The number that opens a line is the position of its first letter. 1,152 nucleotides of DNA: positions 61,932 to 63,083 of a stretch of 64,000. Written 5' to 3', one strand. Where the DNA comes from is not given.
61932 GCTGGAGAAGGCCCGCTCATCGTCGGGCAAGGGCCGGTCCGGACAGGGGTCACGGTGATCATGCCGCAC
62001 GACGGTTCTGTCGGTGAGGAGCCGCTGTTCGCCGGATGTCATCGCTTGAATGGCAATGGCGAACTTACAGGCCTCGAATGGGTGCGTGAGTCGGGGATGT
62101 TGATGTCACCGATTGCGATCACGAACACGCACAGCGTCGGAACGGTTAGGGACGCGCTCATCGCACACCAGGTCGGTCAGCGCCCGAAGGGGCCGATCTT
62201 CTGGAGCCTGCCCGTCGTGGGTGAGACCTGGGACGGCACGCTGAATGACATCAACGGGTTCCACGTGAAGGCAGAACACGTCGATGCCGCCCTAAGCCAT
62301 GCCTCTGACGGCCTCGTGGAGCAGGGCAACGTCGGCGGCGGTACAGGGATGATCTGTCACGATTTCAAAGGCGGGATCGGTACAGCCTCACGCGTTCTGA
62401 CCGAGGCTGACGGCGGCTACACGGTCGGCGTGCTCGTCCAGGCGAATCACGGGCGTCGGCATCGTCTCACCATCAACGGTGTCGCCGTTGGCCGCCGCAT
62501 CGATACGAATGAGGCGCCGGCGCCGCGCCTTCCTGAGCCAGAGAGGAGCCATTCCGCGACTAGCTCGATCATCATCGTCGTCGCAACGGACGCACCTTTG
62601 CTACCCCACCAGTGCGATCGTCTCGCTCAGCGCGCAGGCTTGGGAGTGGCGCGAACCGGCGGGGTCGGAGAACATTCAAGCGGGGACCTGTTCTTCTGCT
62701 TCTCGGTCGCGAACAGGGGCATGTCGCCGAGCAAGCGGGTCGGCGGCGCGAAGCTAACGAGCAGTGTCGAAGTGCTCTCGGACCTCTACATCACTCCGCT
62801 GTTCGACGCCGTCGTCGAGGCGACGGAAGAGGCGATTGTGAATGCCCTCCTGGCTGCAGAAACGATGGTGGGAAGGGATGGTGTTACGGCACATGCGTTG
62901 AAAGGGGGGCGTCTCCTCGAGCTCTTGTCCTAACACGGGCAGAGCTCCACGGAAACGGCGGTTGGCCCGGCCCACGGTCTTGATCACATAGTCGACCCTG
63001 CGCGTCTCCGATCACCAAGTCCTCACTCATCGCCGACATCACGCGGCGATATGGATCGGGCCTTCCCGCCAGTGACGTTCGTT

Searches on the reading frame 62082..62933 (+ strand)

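Call 73: search_protein_families(library=pfam, proteins=[window:62082-62933:+], max_evalue=0.001)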
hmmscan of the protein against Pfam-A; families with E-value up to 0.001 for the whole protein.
window:62082-62933:+ (283 aa): 1 family
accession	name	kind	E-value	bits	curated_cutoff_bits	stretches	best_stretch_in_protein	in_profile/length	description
PF03576.19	Peptidase_S58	-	8.8e-91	305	23.9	1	2-269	60-306/307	Peptidase family S58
